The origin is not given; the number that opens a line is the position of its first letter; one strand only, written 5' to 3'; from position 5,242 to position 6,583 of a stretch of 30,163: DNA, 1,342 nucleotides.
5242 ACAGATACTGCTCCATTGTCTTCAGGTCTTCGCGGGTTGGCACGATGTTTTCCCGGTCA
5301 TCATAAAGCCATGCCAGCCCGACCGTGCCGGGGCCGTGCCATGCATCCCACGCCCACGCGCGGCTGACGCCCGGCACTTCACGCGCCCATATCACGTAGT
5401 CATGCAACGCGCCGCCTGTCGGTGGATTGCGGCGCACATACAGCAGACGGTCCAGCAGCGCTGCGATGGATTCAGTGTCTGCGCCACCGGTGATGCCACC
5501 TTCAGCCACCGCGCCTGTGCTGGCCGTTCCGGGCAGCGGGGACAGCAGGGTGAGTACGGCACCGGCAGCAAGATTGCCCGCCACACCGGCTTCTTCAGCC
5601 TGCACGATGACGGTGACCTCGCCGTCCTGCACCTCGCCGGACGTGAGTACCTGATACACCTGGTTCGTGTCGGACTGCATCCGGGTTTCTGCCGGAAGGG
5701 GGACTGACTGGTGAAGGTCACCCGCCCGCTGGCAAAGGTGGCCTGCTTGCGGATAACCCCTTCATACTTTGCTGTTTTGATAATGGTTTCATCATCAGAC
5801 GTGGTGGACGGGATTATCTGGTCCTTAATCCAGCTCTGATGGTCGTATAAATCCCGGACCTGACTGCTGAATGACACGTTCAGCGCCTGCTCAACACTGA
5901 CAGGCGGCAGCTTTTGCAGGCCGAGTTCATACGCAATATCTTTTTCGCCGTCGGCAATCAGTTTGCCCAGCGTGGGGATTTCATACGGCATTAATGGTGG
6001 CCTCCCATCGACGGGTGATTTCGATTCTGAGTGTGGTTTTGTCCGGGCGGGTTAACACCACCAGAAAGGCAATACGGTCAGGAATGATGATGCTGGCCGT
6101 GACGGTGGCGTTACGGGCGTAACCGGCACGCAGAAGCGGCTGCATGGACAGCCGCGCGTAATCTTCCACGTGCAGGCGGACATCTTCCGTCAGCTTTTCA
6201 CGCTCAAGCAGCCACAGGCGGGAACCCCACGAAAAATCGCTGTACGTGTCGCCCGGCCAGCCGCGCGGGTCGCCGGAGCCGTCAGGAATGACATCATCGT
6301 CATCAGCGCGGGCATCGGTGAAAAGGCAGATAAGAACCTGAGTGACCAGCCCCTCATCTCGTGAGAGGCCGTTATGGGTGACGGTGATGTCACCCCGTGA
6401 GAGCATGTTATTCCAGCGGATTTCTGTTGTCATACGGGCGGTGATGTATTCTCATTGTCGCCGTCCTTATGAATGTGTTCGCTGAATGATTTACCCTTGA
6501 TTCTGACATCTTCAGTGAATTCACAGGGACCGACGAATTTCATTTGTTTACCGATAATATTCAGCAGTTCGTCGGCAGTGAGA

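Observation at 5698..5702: Baseplate J-like gene frameshifted in a G5 run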

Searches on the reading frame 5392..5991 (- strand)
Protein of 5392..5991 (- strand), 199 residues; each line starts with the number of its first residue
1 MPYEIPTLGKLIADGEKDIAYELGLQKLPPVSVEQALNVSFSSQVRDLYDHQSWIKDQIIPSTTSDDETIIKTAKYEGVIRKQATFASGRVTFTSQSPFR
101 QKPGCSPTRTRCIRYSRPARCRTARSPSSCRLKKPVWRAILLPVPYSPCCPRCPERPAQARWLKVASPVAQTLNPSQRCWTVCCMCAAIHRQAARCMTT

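Call 10: find_encoding_contigs(protein=window:5392-5991:-, flank=10000, max_places=10)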
Protein window:5392-5991:- (199 aa): 1 contig read that carries it; 1 place shown.
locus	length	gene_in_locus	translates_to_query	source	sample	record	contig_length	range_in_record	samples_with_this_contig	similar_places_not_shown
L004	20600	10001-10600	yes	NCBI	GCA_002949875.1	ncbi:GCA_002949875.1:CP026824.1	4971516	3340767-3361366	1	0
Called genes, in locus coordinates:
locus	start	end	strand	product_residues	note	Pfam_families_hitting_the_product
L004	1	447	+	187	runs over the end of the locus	PF03050:DDE_Tnp_IS66, PF13817:DDE_Tnp_IS66_C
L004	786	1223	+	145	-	PF07030:Phage_Mu_Gp36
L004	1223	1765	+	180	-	PF05069:Phage_tail_S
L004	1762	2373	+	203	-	-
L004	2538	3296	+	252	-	-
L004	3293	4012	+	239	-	PF04984:Phage_sheath_1, PF17482:Phage_sheath_1C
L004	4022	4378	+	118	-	PF10618:Tail_tube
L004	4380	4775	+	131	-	PF10109:Phage_TAC_7 (weak), PF23746:Gp41_Mu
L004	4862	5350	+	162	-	-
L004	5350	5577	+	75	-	-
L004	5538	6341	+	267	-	-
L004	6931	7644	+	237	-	-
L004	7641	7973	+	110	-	-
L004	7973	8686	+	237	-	PF21683:GpP-like_1st, PF05954:Phage_GPD, PF22255:Gp44-like_2nd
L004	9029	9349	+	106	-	PF06890:Phage_Mu_Gp45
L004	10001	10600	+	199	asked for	-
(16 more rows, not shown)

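Call 11: list_cluster_members(proteins=[window:5392-5991:-, window:4916-5680:-])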
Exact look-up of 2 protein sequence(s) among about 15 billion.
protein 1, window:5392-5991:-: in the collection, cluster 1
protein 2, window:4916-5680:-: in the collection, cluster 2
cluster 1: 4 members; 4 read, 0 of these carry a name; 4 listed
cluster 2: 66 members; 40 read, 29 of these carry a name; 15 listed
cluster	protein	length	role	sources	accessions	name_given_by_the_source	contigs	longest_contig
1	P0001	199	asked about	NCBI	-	-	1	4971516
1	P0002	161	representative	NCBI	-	-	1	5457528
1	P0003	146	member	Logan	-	-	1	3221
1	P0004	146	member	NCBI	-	-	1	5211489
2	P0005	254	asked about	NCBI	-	-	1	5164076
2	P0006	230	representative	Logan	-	-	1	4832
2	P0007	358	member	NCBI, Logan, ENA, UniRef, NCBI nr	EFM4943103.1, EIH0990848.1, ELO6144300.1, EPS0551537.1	TPA: baseplate J/gp47 family protein [Escherichia coli] | baseplate J/gp47 family protein n=1 Tax=Escherichia coli TaxID=562 RepID=UPI0015894B4B | baseplate J/gp47 family protein [Escherichia coli]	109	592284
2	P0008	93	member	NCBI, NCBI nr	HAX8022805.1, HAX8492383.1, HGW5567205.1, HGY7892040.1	TPA: phage baseplate protein, partial [Escherichia coli] | phage baseplate protein [Escherichia coli]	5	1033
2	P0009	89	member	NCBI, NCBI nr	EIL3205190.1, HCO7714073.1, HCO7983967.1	phage baseplate protein, partial [Escherichia coli] | phage baseplate protein [Escherichia coli]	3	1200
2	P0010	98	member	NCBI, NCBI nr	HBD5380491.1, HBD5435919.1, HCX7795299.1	TPA: phage baseplate protein, partial [Escherichia coli] | phage baseplate protein [Escherichia coli]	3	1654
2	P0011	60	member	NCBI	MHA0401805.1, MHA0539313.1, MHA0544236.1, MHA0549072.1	baseplate J/gp47 family protein, partial [Escherichia coli]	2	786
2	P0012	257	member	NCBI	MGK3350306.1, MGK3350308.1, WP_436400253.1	baseplate J/gp47 family protein, partial [Escherichia coli]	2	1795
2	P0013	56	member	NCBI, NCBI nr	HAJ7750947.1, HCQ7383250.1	TPA: phage baseplate protein, partial [Escherichia coli] | phage baseplate protein [Escherichia coli]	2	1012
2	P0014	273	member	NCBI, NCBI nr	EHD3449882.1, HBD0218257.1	baseplate J/gp47 family protein, partial [Escherichia coli O152] | baseplate J/gp47 family protein [Escherichia coli O152]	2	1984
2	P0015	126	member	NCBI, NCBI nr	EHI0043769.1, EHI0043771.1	phage baseplate protein, partial [Escherichia coli] | phage baseplate protein [Escherichia coli]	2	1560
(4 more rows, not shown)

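Call 17: find_encoding_contigs(protein=P0003, flank=5000, max_places=6)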
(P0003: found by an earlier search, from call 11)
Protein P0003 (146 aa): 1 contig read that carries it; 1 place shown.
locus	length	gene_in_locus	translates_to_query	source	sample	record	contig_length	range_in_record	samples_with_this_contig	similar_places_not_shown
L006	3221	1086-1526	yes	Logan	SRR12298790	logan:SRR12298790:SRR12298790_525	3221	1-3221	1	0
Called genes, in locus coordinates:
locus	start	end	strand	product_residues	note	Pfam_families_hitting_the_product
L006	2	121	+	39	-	?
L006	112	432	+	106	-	PF06890:Phage_Mu_Gp45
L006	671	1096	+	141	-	PF07409:GP46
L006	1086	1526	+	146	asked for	-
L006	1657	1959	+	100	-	PF26078:Baseplate_J_M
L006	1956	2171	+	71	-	PF26079:Baseplate_J_C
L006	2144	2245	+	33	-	-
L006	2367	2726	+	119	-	PF10076:Phage_Mu_Gp48 (weak)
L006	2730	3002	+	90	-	-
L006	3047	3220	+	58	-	?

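Call 18: find_encoding_contigs(protein=P0002, flank=8000, max_places=6)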
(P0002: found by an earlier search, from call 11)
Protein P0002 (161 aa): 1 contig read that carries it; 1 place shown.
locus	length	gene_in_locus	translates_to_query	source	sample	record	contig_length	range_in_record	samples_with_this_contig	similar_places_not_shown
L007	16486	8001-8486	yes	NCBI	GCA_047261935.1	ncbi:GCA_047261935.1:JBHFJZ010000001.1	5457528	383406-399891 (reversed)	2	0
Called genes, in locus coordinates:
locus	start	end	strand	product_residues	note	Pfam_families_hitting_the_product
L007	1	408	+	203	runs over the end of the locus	-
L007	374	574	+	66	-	PF10948:DUF2635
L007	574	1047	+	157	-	-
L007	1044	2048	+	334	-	PF04984:Phage_sheath_1, PF17482:Phage_sheath_1C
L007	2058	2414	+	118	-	PF10618:Tail_tube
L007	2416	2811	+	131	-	PF10109:Phage_TAC_7 (weak), PF23746:Gp41_Mu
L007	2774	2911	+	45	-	-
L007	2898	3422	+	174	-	-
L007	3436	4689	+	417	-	-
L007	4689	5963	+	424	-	PF07157:DNA_circ_N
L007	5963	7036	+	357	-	PF21683:GpP-like_1st, PF05954:Phage_GPD, PF22255:Gp44-like_2nd, PF21929:GpP_4th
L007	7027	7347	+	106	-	PF06890:Phage_Mu_Gp45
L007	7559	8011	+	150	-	PF07409:GP46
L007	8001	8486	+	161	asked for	-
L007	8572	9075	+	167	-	PF26078:Baseplate_J_M, PF26079:Baseplate_J_C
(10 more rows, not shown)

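Call 19: find_encoding_contigs(protein=P0004, flank=8000, max_places=6)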
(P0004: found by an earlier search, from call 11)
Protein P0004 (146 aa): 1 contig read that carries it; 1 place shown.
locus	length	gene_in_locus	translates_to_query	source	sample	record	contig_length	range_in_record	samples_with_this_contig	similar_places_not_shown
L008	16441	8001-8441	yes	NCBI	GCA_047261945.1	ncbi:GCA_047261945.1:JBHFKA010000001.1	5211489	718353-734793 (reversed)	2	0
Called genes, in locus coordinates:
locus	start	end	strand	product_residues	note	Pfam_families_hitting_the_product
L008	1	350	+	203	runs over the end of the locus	-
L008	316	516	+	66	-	PF10948:DUF2635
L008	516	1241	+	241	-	-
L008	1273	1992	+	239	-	PF04984:Phage_sheath_1, PF17482:Phage_sheath_1C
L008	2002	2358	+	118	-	PF10618:Tail_tube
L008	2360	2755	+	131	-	PF10109:Phage_TAC_7 (weak), PF23746:Gp41_Mu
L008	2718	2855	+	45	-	-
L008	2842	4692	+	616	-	-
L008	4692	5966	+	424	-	PF07157:DNA_circ_N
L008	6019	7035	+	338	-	PF05954:Phage_GPD, PF21683:GpP-like_1st, PF22255:Gp44-like_2nd, PF21929:GpP_4th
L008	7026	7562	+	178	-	PF06890:Phage_Mu_Gp45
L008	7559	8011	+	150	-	PF07409:GP46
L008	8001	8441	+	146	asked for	-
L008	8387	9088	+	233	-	PF26078:Baseplate_J_M, PF26079:Baseplate_J_C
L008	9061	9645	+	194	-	PF10076:Phage_Mu_Gp48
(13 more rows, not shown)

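Call 39: search_protein_families(library=pfam, proteins=[window:5392-5991:-], max_evalue=0.01)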
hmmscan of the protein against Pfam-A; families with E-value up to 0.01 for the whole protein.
window:5392-5991:- (199 aa): 1 family
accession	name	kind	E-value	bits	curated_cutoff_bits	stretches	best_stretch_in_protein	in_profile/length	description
PF04865.19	Baseplate_J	-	0.00018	21.3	21.1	1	67-97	2-33/255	Baseplate J-like protein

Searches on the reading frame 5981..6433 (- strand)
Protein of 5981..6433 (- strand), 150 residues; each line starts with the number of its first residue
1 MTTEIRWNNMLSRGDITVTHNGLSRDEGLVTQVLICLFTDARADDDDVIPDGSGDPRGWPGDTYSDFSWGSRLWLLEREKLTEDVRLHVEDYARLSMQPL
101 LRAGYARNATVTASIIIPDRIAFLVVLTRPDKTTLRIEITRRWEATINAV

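Call 32: find_encoding_contigs(protein=window:5981-6433:-, flank=10000, max_places=5)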
Protein window:5981-6433:- (150 aa): 2 contigs read that carry it; 2 places shown.
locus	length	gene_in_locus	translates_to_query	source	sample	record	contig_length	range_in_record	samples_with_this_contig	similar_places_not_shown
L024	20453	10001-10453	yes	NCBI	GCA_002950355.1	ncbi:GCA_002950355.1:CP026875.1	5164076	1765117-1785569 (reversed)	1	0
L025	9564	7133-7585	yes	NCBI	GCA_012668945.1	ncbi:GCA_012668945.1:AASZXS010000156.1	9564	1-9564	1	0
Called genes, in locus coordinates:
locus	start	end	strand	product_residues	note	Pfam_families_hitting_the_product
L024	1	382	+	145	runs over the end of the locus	PF07030:Phage_Mu_Gp36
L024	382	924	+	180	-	PF05069:Phage_tail_S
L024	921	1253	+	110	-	-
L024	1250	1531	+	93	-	-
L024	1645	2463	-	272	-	PF13276:HTH_21, PF00665:rve, PF13683:rve_3, PF13333:rve_2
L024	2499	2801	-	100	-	PF01527:HTH_Tnp_1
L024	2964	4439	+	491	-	PF17481:Phage_sheath_domII (weak), PF04984:Phage_sheath_1, PF17482:Phage_sheath_1C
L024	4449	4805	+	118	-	PF10618:Tail_tube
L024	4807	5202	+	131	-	PF10109:Phage_TAC_7 (weak), PF23746:Gp41_Mu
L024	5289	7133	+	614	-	-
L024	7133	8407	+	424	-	PF07157:DNA_circ_N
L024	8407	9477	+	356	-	PF21683:GpP-like_1st, PF05954:Phage_GPD, PF22255:Gp44-like_2nd, PF21929:GpP_4th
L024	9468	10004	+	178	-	PF06890:Phage_Mu_Gp45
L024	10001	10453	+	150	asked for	PF07409:GP46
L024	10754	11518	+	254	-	PF04865:Baseplate_J, PF26078:Baseplate_J_M, PF26079:Baseplate_J_C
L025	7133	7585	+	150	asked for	PF07409:GP46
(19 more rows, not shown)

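Call 39: search_protein_families(library=pfam, proteins=[P0020], max_evalue=0.01)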
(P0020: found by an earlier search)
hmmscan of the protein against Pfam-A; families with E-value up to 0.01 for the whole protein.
P0020 (358 aa): 1 family
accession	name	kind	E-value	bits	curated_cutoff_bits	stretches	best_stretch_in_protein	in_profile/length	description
PF04865.19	Baseplate_J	-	4.7e-60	203.5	21.1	1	67-322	2-255/255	Baseplate J-like protein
